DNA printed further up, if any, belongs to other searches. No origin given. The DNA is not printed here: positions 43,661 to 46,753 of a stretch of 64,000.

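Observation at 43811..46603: Phosphoketolase with a C-terminal CoA-binding (YccU/PF13380-like) domain fusion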

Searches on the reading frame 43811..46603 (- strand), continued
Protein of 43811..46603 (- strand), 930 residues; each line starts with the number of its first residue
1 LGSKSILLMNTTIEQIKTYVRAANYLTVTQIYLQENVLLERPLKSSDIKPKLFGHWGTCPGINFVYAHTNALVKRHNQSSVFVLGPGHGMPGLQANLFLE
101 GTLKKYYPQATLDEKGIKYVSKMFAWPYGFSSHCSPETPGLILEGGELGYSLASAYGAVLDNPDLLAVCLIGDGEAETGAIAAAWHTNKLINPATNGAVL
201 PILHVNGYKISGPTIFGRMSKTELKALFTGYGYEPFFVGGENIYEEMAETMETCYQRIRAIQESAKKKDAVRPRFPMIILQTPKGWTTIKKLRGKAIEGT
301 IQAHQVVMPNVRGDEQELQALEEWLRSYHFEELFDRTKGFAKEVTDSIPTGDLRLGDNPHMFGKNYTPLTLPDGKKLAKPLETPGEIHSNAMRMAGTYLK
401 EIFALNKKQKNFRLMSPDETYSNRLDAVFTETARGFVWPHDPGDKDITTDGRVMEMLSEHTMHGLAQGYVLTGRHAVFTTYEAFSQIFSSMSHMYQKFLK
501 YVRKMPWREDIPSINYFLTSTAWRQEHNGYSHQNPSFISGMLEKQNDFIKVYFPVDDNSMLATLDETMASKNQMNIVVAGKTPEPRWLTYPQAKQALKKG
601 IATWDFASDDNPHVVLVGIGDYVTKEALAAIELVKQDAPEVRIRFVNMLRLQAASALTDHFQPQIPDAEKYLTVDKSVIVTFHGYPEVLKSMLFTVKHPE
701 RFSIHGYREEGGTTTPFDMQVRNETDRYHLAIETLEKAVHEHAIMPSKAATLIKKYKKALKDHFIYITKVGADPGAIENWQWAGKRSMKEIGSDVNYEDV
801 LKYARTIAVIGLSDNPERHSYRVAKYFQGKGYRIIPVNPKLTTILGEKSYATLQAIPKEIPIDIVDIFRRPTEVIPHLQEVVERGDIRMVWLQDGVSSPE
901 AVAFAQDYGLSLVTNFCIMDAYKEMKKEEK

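Call 9: find_homologous_proteins(query=window:43814-46603:-, max_evalue=1e-30)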
Query window:43814-46603:- (930 aa): 8000 proteins with E <= 1e-30 among 8000 candidates; the best 120 are listed.
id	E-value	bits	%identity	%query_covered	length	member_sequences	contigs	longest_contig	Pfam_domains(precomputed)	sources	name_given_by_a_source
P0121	0.0e+0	2149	100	99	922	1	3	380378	PF13380.13,PF09363.16,PF09364.16,PF03894.21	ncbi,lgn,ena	ncbi:MAG: phosphoketolase [Patescibacteria group bacterium]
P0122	0.0e+0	1663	75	99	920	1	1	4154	PF13380.13,PF09363.16,PF09364.16,PF03894.21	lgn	-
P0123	0.0e+0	1643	75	99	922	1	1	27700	PF13380.13,PF09363.16,PF09364.16,PF03894.21,PF02779.30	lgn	-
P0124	0.0e+0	1627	74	99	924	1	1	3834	PF13380.13,PF09363.16,PF09364.16,PF03894.21,PF02779.30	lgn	-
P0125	0.0e+0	1627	75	99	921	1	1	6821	PF13380.13,PF09363.16,PF09364.16,PF03894.21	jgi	jgi:xylulose-5-phosphate/fructose-6-phosphate phosphoketolase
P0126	0.0e+0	1615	75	99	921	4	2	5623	PF13380.13,PF09363.16,PF09364.16,PF03894.21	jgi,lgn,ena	jgi:xylulose-5-phosphate/fructose-6-phosphate phosphoketolase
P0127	0.0e+0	1613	74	99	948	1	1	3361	PF13380.13,PF09363.16,PF09364.16,PF03894.21,PF02779.30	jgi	jgi:xylulose-5-phosphate/fructose-6-phosphate phosphoketolase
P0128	0.0e+0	1604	74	99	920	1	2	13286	PF13380.13,PF09363.16,PF09364.16,PF03894.21,PF02779.30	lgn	-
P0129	0.0e+0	1604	74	99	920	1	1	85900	PF13380.13,PF09363.16,PF09364.16,PF03894.21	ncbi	-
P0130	0.0e+0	1602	73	99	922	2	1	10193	PF13380.13,PF09363.16,PF09364.16,PF03894.21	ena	-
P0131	0.0e+0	1600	73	99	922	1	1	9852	PF13380.13,PF09363.16,PF09364.16,PF03894.21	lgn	-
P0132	0.0e+0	1599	73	99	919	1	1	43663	PF13380.13,PF09363.16,PF09364.16,PF03894.21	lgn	-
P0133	0.0e+0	1599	73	99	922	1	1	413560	PF13380.13,PF09363.16,PF09364.16,PF03894.21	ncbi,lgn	-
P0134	0.0e+0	1597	74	99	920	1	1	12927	PF13380.13,PF09363.16,PF09364.16,PF03894.21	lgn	-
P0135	0.0e+0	1597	72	99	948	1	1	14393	PF13380.13,PF09363.16,PF09364.16,PF03894.21,PF02779.30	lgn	-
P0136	0.0e+0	1596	73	99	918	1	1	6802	PF13380.13,PF09363.16,PF09364.16,PF03894.21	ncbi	-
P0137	0.0e+0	1595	73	99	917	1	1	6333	PF13380.13,PF09363.16,PF09364.16,PF03894.21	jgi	jgi:xylulose-5-phosphate/fructose-6-phosphate phosphoketolase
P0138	0.0e+0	1595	73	99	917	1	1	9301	PF13380.13,PF09363.16,PF09364.16,PF03894.21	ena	-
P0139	0.0e+0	1593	73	99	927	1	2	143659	PF13380.13,PF09363.16,PF09364.16,PF03894.21,PF02779.30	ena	-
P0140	0.0e+0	1592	73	99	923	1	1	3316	PF13380.13,PF09363.16,PF09364.16,PF03894.21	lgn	-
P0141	0.0e+0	1590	72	99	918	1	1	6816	PF13380.13,PF09363.16,PF09364.16,PF03894.21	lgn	-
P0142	0.0e+0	1589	72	99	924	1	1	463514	PF13380.13,PF09363.16,PF09364.16,PF03894.21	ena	-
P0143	0.0e+0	1588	73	99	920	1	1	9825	PF13380.13,PF09363.16,PF09364.16,PF03894.21,PF02779.30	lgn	-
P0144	0.0e+0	1587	73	98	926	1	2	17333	PF13380.13,PF09363.16,PF09364.16,PF03894.21,PF02779.30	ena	-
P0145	0.0e+0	1586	73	99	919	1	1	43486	PF13380.13,PF09363.16,PF09364.16,PF03894.21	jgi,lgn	-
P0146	0.0e+0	1583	72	99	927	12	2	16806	PF13380.13,PF09363.16,PF09364.16,PF03894.21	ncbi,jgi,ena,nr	ncbi:MAG TPA: phosphoketolase [Candidatus Dormibacteraeota bacterium]|nr:phosphoketolase [Candidatus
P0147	0.0e+0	1583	71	99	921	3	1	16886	PF13380.13,PF09363.16,PF09364.16,PF03894.21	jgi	jgi:xylulose-5-phosphate/fructose-6-phosphate phosphoketolase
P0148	0.0e+0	1582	73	99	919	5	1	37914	PF13380.13,PF09363.16,PF09364.16,PF03894.21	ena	-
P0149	0.0e+0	1581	73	99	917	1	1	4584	PF13380.13,PF09363.16,PF09364.16,PF03894.21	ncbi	-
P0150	0.0e+0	1580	72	99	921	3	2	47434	PF13380.13,PF09363.16,PF09364.16,PF03894.21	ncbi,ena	-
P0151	0.0e+0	1578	72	99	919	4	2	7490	PF13380.13,PF09363.16,PF09364.16,PF03894.21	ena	-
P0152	0.0e+0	1578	72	99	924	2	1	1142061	PF13380.13,PF09363.16,PF09364.16,PF03894.21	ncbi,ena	-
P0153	0.0e+0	1577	72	99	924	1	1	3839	PF13380.13,PF09363.16,PF09364.16,PF03894.21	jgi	jgi:xylulose-5-phosphate/fructose-6-phosphate phosphoketolase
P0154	0.0e+0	1577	71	99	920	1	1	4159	PF13380.13,PF09363.16,PF09364.16,PF03894.21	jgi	jgi:xylulose-5-phosphate/fructose-6-phosphate phosphoketolase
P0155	0.0e+0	1577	72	99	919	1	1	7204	PF13380.13,PF09363.16,PF09364.16,PF03894.21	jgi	jgi:xylulose-5-phosphate/fructose-6-phosphate phosphoketolase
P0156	0.0e+0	1576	72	99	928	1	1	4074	PF13380.13,PF09363.16,PF09364.16,PF03894.21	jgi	jgi:xylulose-5-phosphate/fructose-6-phosphate phosphoketolase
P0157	0.0e+0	1576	71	99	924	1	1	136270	PF13380.13,PF09363.16,PF09364.16,PF03894.21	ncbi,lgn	-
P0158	0.0e+0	1575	72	99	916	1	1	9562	PF13380.13,PF09363.16,PF09364.16,PF03894.21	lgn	-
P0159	0.0e+0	1574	72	99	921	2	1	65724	PF13380.13,PF09363.16,PF09364.16,PF03894.21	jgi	jgi:xylulose-5-phosphate/fructose-6-phosphate phosphoketolase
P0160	0.0e+0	1573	73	98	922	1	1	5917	PF13380.13,PF09363.16,PF09364.16,PF03894.21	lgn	-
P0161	0.0e+0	1570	72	99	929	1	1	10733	PF13380.13,PF09363.16,PF09364.16,PF03894.21,PF02779.30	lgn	-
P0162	0.0e+0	1569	71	99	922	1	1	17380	PF13380.13,PF09363.16,PF09364.16,PF03894.21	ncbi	-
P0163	0.0e+0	1569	72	99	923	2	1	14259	PF13380.13,PF09363.16,PF09364.16,PF03894.21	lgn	-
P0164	0.0e+0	1568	72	99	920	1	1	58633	PF13380.13,PF09363.16,PF09364.16,PF03894.21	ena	-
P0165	0.0e+0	1568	70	99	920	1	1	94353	PF13380.13,PF09363.16,PF09364.16,PF03894.21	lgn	-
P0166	0.0e+0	1566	72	98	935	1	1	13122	PF13380.13,PF09363.16,PF09364.16,PF03894.21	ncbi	ncbi:MAG TPA: phosphoketolase [Candidatus Saccharimonadia bacterium]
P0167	0.0e+0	1564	72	99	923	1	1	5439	PF13380.13,PF09363.16,PF09364.16,PF03894.21,PF02779.30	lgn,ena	-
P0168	0.0e+0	1564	71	99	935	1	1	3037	PF13380.13,PF09363.16,PF09364.16,PF03894.21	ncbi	-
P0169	0.0e+0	1564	72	98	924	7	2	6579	PF13380.13,PF09363.16,PF09364.16,PF03894.21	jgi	jgi:xylulose-5-phosphate/fructose-6-phosphate phosphoketolase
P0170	0.0e+0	1563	71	99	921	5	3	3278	PF13380.13,PF09363.16,PF09364.16,PF03894.21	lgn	-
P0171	0.0e+0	1562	71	99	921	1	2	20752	PF13380.13,PF09363.16,PF09364.16,PF03894.21,PF02779.30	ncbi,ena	-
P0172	0.0e+0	1562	73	98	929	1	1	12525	PF13380.13,PF09363.16,PF09364.16,PF03894.21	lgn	-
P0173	0.0e+0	1562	72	99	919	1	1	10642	PF13380.13,PF09363.16,PF09364.16,PF03894.21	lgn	-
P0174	0.0e+0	1560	72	98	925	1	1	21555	PF13380.13,PF09363.16,PF09364.16,PF03894.21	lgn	-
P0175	0.0e+0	1559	71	99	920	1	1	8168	PF13380.13,PF09363.16,PF09364.16,PF03894.21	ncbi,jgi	-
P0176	0.0e+0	1558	72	99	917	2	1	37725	PF13380.13,PF09363.16,PF09364.16,PF03894.21,PF02779.30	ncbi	ncbi:MAG: phosphoketolase [Candidatus Levyibacteriota bacterium]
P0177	0.0e+0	1558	71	99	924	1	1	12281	PF13380.13,PF09363.16,PF09364.16,PF03894.21,PF02779.30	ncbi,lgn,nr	ncbi:MAG TPA: phosphoketolase [Candidatus Limnocylindrales bacterium]|nr:phosphoketolase [Candidatus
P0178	0.0e+0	1557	71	99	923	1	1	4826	PF13380.13,PF09363.16,PF09364.16,PF03894.21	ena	-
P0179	0.0e+0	1557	71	99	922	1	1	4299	PF13380.13,PF09363.16,PF09364.16,PF03894.21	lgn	-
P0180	0.0e+0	1556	71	99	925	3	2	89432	PF13380.13,PF09363.16,PF09364.16,PF03894.21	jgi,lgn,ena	jgi:xylulose-5-phosphate/fructose-6-phosphate phosphoketolase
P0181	0.0e+0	1556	71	99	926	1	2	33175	PF13380.13,PF09363.16,PF09364.16,PF03894.21,PF02779.30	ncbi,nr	ncbi:MAG TPA: phosphoketolase [Candidatus Saccharimonadales bacterium]|nr:phosphoketolase [Candidatu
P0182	0.0e+0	1556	72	98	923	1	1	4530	PF13380.13,PF09363.16,PF09364.16,PF03894.21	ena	-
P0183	0.0e+0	1555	72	98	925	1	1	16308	PF13380.13,PF09363.16,PF09364.16,PF03894.21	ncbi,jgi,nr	ncbi:MAG TPA: phosphoketolase [Candidatus Saccharimonadia bacterium]|jgi:xylulose-5-phosphate/fructo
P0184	0.0e+0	1555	72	98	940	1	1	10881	PF13380.13,PF09363.16,PF09364.16,PF03894.21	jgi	jgi:xylulose-5-phosphate/fructose-6-phosphate phosphoketolase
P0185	0.0e+0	1554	71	98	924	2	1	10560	PF13380.13,PF09363.16,PF09364.16,PF03894.21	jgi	jgi:xylulose-5-phosphate/fructose-6-phosphate phosphoketolase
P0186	0.0e+0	1552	72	98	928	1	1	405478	PF13380.13,PF09363.16,PF09364.16,PF03894.21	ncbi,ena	-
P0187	0.0e+0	1551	70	99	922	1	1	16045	PF13380.13,PF09363.16,PF09364.16,PF03894.21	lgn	-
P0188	0.0e+0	1550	71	99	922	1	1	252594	PF13380.13,PF09363.16,PF09364.16,PF03894.21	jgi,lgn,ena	-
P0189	0.0e+0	1549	72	99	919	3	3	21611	PF13380.13,PF09363.16,PF09364.16,PF03894.21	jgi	jgi:xylulose-5-phosphate/fructose-6-phosphate phosphoketolase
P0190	0.0e+0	1548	71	99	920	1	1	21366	PF13380.13,PF09363.16,PF09364.16,PF03894.21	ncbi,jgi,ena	jgi:xylulose-5-phosphate/fructose-6-phosphate phosphoketolase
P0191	0.0e+0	1548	71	99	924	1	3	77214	PF13380.13,PF09363.16,PF09364.16,PF03894.21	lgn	-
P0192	0.0e+0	1548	71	99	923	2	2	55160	PF13380.13,PF09363.16,PF09364.16,PF03894.21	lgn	-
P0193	0.0e+0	1547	71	98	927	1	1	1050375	PF13380.13,PF09363.16,PF09364.16,PF03894.21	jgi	jgi:xylulose-5-phosphate/fructose-6-phosphate phosphoketolase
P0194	0.0e+0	1547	70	99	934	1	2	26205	PF13380.13,PF09363.16,PF09364.16,PF03894.21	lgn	-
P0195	0.0e+0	1547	71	99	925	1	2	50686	PF13380.13,PF09363.16,PF09364.16,PF03894.21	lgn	-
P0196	0.0e+0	1547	72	98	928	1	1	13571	PF13380.13,PF09363.16,PF09364.16,PF03894.21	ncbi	-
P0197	0.0e+0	1547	70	99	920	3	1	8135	PF13380.13,PF09363.16,PF09364.16,PF03894.21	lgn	-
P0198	0.0e+0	1546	71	99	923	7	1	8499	PF13380.13,PF09363.16,PF09364.16,PF03894.21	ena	-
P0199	0.0e+0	1546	70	99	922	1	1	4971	PF13380.13,PF09363.16,PF09364.16,PF03894.21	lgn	-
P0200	0.0e+0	1545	70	98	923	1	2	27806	PF13380.13,PF09363.16,PF09364.16,PF03894.21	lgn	-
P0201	0.0e+0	1545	71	99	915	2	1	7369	PF13380.13,PF09363.16,PF09364.16,PF03894.21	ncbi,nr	ncbi:MAG TPA: phosphoketolase [Candidatus Saccharimonadales bacterium]|nr:phosphoketolase [Candidatu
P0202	0.0e+0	1544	71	99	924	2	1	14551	PF13380.13,PF09363.16,PF09364.16,PF03894.21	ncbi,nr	ncbi:MAG TPA: phosphoketolase [Candidatus Saccharimonadales bacterium]|nr:phosphoketolase [Candidatu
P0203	0.0e+0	1544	70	99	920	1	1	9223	PF13380.13,PF09363.16,PF09364.16,PF03894.21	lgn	-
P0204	0.0e+0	1544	71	99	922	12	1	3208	PF13380.13,PF09363.16,PF09364.16,PF03894.21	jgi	-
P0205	0.0e+0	1543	72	98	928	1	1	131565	PF13380.13,PF09363.16,PF09364.16,PF03894.21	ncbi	-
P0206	0.0e+0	1542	71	99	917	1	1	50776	PF13380.13,PF09363.16,PF09364.16,PF03894.21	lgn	-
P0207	0.0e+0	1542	71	98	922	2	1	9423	PF13380.13,PF09363.16,PF09364.16,PF03894.21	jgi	-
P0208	0.0e+0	1541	71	99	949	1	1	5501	PF13380.13,PF09363.16,PF09364.16,PF03894.21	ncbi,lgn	-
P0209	0.0e+0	1541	70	99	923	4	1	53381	PF13380.13,PF09363.16,PF09364.16,PF03894.21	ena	-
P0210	0.0e+0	1541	70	99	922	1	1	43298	PF13380.13,PF09363.16,PF09364.16,PF03894.21,PF02779.30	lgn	-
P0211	0.0e+0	1541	71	99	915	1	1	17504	PF13380.13,PF09363.16,PF09364.16,PF03894.21,PF02779.30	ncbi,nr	ncbi:MAG TPA: phosphoketolase [Candidatus Saccharimonadales bacterium]|nr:phosphoketolase [Candidatu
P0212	0.0e+0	1540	71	99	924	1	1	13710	PF13380.13,PF09363.16,PF09364.16,PF03894.21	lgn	-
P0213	0.0e+0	1540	71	98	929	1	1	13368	PF13380.13,PF09363.16,PF09364.16,PF03894.21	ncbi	-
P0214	0.0e+0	1540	72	98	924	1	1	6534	PF13380.13,PF09363.16,PF09364.16,PF03894.21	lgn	-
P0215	0.0e+0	1537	71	99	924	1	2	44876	PF13380.13,PF09363.16,PF09364.16,PF03894.21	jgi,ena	jgi:xylulose-5-phosphate/fructose-6-phosphate phosphoketolase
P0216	0.0e+0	1536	69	99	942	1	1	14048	PF13380.13,PF09363.16,PF09364.16,PF03894.21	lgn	-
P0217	0.0e+0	1536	69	99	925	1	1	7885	PF13380.13,PF09363.16,PF09364.16,PF03894.21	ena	-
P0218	0.0e+0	1536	70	99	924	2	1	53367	PF13380.13,PF09363.16,PF09364.16,PF03894.21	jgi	jgi:xylulose-5-phosphate/fructose-6-phosphate phosphoketolase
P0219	0.0e+0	1535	69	99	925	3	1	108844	PF13380.13,PF09363.16,PF09364.16,PF03894.21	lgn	-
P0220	0.0e+0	1533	71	99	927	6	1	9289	PF13380.13,PF09363.16,PF09364.16,PF03894.21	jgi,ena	-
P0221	0.0e+0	1532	71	98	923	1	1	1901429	PF13380.13,PF09363.16,PF09364.16,PF03894.21,PF02779.30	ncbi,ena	-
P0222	0.0e+0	1531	71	98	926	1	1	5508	PF13380.13,PF09363.16,PF09364.16,PF03894.21,PF02779.30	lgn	-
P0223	0.0e+0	1530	70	98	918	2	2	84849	PF13380.13,PF09363.16,PF09364.16,PF03894.21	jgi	jgi:xylulose-5-phosphate/fructose-6-phosphate phosphoketolase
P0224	0.0e+0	1530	71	99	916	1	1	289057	PF13380.13,PF09363.16,PF09364.16,PF03894.21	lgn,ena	-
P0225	0.0e+0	1527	69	99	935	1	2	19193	PF13380.13,PF09363.16,PF09364.16,PF03894.21,PF02779.30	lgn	-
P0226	0.0e+0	1527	70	99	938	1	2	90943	PF13380.13,PF09363.16,PF09364.16,PF03894.21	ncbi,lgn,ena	-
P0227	0.0e+0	1526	71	99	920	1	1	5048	PF13380.13,PF09363.16,PF09364.16,PF03894.21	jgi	-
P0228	0.0e+0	1525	70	99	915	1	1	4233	PF13380.13,PF09363.16,PF09364.16,PF03894.21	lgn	-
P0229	0.0e+0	1524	70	99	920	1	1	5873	PF13380.13,PF09363.16,PF09364.16,PF03894.21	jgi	jgi:xylulose-5-phosphate/fructose-6-phosphate phosphoketolase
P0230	0.0e+0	1524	70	99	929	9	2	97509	PF13380.13,PF09363.16,PF09364.16,PF03894.21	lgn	-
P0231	0.0e+0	1521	70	99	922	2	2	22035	PF13380.13,PF09363.16,PF09364.16,PF03894.21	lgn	-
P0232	0.0e+0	1519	70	98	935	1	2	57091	PF13380.13,PF09363.16,PF09364.16,PF03894.21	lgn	-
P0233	0.0e+0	1519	71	99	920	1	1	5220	PF13380.13,PF09363.16,PF09364.16,PF03894.21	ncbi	-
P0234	0.0e+0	1518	70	99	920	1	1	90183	PF13380.13,PF09363.16,PF09364.16,PF03894.21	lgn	-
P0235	0.0e+0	1518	69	99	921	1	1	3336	PF13380.13,PF09363.16,PF09364.16,PF03894.21,PF02779.30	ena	-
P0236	0.0e+0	1517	70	98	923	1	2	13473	PF13380.13,PF09363.16,PF09364.16,PF03894.21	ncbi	-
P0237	0.0e+0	1516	69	99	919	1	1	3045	PF13380.13,PF09363.16,PF09364.16,PF03894.21,PF02779.30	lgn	-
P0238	0.0e+0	1515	70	98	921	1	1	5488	PF13380.13,PF09363.16,PF09364.16,PF03894.21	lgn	-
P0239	0.0e+0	1514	70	99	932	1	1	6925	PF13380.13,PF09363.16,PF09364.16,PF03894.21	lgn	-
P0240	0.0e+0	1513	69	99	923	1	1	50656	PF13380.13,PF09363.16,PF09364.16,PF03894.21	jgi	jgi:xylulose-5-phosphate/fructose-6-phosphate phosphoketolase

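Call 15: find_encoding_contigs(protein=P0121, flank=10000, max_places=3)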
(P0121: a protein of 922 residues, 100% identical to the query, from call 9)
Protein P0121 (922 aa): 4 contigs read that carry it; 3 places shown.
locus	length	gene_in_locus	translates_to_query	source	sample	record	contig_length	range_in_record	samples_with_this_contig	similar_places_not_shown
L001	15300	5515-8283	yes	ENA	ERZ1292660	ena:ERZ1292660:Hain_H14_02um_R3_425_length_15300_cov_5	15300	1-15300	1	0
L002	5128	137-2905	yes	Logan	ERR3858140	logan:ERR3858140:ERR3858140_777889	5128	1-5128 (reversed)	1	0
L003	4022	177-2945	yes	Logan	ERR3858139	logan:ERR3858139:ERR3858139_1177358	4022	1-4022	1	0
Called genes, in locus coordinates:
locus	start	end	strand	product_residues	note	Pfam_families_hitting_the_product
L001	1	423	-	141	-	?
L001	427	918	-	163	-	PF01467:CTP_transf_like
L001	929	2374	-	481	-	PF12229:PG_binding_4, PF04294:VanW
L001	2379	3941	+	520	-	PF01547:SBP_bac_1, PF13416:SBP_bac_8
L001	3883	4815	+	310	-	PF18765:Polbeta (faint)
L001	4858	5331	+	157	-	PF03449:GreA_GreB_N, PF01272:GreA_GreB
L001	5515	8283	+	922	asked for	PF09364:XFP_N, PF03894:XFP, PF09363:XFP_C, PF13380:CoA_binding_2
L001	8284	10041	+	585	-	PF00501:AMP-binding, PF13193:AMP-binding_C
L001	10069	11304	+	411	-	PF08442:ATP-grasp_2, PF24948:Citrate_synth_N, PF16114:Citrate_bind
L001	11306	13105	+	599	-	PF00549:Ligase_CoA, PF13607:Succ_CoA_lig (weak), PF00285:Citrate_synt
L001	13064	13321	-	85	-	-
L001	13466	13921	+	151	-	-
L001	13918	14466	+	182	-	PF02873:MurB_C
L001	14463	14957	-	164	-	-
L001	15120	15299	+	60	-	?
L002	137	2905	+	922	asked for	PF09364:XFP_N, PF03894:XFP, PF09363:XFP_C, PF13380:CoA_binding_2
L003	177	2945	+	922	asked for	PF09364:XFP_N, PF03894:XFP, PF09363:XFP_C, PF13380:CoA_binding_2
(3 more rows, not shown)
